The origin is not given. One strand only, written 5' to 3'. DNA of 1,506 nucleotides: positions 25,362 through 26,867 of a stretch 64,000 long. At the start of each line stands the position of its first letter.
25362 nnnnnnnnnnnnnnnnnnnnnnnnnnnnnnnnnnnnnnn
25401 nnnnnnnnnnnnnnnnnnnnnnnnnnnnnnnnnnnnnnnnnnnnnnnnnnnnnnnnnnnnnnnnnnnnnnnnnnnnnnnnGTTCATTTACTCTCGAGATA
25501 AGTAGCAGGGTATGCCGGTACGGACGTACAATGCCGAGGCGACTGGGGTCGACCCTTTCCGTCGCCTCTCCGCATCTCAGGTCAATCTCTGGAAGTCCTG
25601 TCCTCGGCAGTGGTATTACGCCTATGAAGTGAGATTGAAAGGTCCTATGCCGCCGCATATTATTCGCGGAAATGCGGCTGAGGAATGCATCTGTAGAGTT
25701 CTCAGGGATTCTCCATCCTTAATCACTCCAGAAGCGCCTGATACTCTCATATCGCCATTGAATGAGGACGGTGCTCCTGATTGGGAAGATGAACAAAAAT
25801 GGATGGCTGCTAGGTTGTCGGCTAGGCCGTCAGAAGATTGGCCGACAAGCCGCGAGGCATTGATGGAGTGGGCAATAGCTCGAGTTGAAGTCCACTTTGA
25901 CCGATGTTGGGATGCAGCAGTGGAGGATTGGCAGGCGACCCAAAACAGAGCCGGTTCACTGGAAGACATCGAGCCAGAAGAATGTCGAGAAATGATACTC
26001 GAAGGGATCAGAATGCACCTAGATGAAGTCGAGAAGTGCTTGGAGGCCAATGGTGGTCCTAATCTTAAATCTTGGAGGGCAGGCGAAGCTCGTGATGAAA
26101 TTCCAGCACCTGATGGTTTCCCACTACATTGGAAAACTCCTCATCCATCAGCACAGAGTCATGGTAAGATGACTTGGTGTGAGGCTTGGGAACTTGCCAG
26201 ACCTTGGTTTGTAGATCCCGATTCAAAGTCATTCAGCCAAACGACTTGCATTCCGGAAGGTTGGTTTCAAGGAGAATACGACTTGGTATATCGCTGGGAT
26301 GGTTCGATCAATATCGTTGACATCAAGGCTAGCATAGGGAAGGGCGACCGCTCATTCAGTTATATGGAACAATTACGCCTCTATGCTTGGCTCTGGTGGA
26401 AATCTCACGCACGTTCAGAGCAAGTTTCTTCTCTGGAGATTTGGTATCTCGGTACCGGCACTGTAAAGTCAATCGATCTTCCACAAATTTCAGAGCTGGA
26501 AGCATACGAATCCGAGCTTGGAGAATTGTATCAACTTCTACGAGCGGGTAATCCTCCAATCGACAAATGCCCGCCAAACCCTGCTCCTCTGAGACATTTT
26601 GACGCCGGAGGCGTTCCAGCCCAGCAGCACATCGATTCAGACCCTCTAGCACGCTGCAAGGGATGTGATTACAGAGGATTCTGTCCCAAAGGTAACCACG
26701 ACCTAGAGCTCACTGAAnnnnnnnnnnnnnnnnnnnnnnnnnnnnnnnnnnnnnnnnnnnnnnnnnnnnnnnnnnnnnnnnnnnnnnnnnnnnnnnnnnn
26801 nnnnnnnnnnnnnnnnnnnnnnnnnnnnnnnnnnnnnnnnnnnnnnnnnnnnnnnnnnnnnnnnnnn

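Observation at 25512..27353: A Cas4/RecB-type iron-sulfur nuclease fused to OB-fold-like C-terminal domains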

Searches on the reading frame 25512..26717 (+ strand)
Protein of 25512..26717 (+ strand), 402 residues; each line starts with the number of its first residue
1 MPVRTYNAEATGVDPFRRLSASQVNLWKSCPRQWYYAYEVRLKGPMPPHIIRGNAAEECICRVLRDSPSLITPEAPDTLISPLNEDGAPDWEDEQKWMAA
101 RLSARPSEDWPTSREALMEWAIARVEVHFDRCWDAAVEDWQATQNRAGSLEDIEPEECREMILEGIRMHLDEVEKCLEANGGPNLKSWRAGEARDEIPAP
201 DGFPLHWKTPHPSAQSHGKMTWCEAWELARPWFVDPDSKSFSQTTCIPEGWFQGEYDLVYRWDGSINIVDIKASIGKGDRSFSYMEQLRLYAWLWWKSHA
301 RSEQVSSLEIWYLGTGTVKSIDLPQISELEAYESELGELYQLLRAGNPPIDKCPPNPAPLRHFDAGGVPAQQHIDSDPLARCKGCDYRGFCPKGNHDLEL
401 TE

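Call 49: predict_structure(alignment_id=A4)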
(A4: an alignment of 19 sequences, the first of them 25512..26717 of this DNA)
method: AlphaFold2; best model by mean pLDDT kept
length: 402 residues; sequences in the alignment: 19
mean_pLDDT: 89.1   pTM: 0.90
mean pLDDT of the five models: 89.1, 86.8, 81.3, 78.8, 74.3
residues with pLDDT >= 90: 260; 70-90: 121; 50-70: 15; < 50: 6
segments of 3 or more residues with pLDDT < 50: 397-402
pLDDT, mean of each block of 10 residues (from residue 1): 66 79 94 90 86 95 94 91 82 85 94 98 98 95 90 95 98 97 91 79 81 90 95 83 83 92 94 93 95 93 95 97 95 93 83 92 95 92 82 59 34
secondary structure, 60 per line:
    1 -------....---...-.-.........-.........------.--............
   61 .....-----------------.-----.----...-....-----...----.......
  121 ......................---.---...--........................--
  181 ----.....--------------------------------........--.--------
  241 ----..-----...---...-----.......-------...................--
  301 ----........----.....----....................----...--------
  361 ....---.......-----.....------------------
elements in order: H8-11 H21-29 H31-39 H49-65 H98-101 H114-142 H155-178 H185-189 H222-229 E252-254 E258-260 E266-272 H280-298 E305-312 E317-321 H326-345 E361-364 E368-374 H380-384

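Call 53: fold_search(model_id=the predicted structure, library=pdb)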
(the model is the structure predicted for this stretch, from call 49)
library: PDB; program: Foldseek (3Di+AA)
matches with E <= 10: 91; with E <= 0.001: 1
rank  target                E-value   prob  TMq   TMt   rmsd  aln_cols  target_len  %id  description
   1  9iab_A                7.4e-04  1.00  0.35  0.49  11.5       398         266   15  Structure of the Argonaute-associated Cas4 family protein 1 (ACE1) from Chroococcidiopsis thermalis (CtACE1) (released 2025-04-23)
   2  9iab_B                2.2e-03  1.00  0.35  0.50  11.0       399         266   14  Structure of the Argonaute-associated Cas4 family protein 1 (ACE1) from Chroococcidiopsis thermalis (CtACE1) (released 2025-04-23)
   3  5ean_A                3.1e-03  0.99  0.35  0.15  12.5       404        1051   14  Crystal structure of Dna2 in complex with a 5' overhang DNA (released 2015-11-18)
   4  5eax_A                4.6e-03  0.99  0.34  0.15  12.7       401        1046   14  Crystal structure of Dna2 in complex with an ssDNA (released 2015-11-18)
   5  5eaw_A                1.6e-02  0.96  0.34  0.15  12.7       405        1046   14  Crystal structure of Dna2 nuclease-helicase (released 2015-11-18)
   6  9iac_B                1.8e-02  0.97  0.34  0.47  12.6       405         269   12  Structure of the Argonaute-associated Cas4 family protein 1 (ACE1) from Microcystis aeruginosa (MaACE1) (released 2025-04-23)
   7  9iac_A                2.4e-02  0.92  0.32  0.45  10.7       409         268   13  Structure of the Argonaute-associated Cas4 family protein 1 (ACE1) from Microcystis aeruginosa (MaACE1) (released 2025-04-23)
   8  7sjr_A                2.5e-02  1.00  0.39  0.19   9.9       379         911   12  Cryo-EM structure of AdnA-AdnB(W325A) in complex with DNA and AMPPNP (released 2021-12-22)
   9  6ppu_A                3.8e-02  0.99  0.38  0.27   9.3       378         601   13  Cryo-EM structure of AdnAB-AMPPNP-DNA complex (released 2019-11-20)
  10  7mi5_A                4.4e-02  0.90  0.25  0.19  15.0       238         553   10  Asymmetrical PAM-Non PAM prespacer bound Cas4/Cas1/Cas2 complex (released 2021-11-17)
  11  9np6_A                5.5e-02  0.98  0.38  0.19   9.1       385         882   12  Cryo-EM structure of AdnA(D934A)-AdnB(D1014A) in complex with AMPPNP and blunt end DNA (released 2025-03-19)
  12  4ceh_B                1.0e-01  0.51  0.29  0.12  14.3       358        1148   13  Crystal structure of AddAB with a forked DNA substrate (released 2014-03-12)
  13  5zyt_C                1.7e-01  0.47  0.22  0.34  10.6       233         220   12  Crystal structure of human MGME1 with 3' overhang double strand DNA3 (released 2018-09-19)
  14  8xa9_A                2.0e-01  0.77  0.18  0.29   5.2       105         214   14  Human MGME1 in complex with 5'-overhang DNA (released 2024-03-20)
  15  7mi4_A                2.3e-01  0.87  0.22  0.17   5.6       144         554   13  Symmetrical PAM-PAM prespacer bound Cas4/Cas1/Cas2 complex (released 2021-11-17)
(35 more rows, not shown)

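Call 76: fold_search(model_id=the predicted structure, library=viral)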
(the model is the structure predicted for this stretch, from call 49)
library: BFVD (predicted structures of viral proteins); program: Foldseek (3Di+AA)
matches with E <= 10: 276; with E <= 0.001: 18
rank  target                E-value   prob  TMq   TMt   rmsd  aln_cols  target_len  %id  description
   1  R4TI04                2.1e-06  1.00  0.42  0.61   8.0       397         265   15  PD-(D/E)XK nuclease [Haloarcula californiae tailed virus 1]
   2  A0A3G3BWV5            4.0e-06  1.00  0.40  0.47   8.6       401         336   12  (no name in the UniProt tables at hand)
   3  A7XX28                1.9e-05  1.00  0.36  0.50  10.0       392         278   11  RecB family exonuclease [Thermus virus P23-45]
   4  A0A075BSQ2            2.0e-05  1.00  0.34  0.35  17.7       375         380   15  PD-(D/E)XK endonuclease-like domain-containing protein [Microcystis phage MaMV-DC]
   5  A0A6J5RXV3            4.7e-05  1.00  0.40  0.57   8.1       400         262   11  COG2887 RecB family exonuclease [uncultured Caudovirales phage]
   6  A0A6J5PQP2            5.5e-05  1.00  0.41  0.55   8.4       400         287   14  PD-(D/E)XK nuclease superfamily [uncultured Caudovirales phage]
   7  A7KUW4                5.8e-05  1.00  0.41  0.56   8.7       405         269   12  (no name in the UniProt tables at hand)
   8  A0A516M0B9            1.1e-04  1.00  0.42  0.56  14.0       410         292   11  (no name in the UniProt tables at hand)
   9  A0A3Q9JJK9            1.2e-04  1.00  0.39  0.27   9.5       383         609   15  (no name in the UniProt tables at hand)
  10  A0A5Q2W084            1.3e-04  1.00  0.41  0.61  10.0       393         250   13  (no name in the UniProt tables at hand)
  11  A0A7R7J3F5            1.9e-04  1.00  0.37  0.52   9.2       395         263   10  (no name in the UniProt tables at hand)
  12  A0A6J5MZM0            3.1e-04  1.00  0.40  0.56  10.1       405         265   12  PD-(D/E)XK nuclease superfamily [uncultured Caudovirales phage]
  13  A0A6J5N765            4.7e-04  1.00  0.41  0.52   8.1       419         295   15  PD-(D/E)XK nuclease superfamily [uncultured Caudovirales phage]
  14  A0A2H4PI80            5.5e-04  1.00  0.36  0.48   9.9       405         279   12  Cas4 family exonuclease [Streptomyces phage WRightOn]
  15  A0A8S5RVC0            6.8e-04  1.00  0.35  0.44   9.7       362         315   12  PD-(D/E)XK nuclease superfamily protein [Siphoviridae sp. ctHip2]
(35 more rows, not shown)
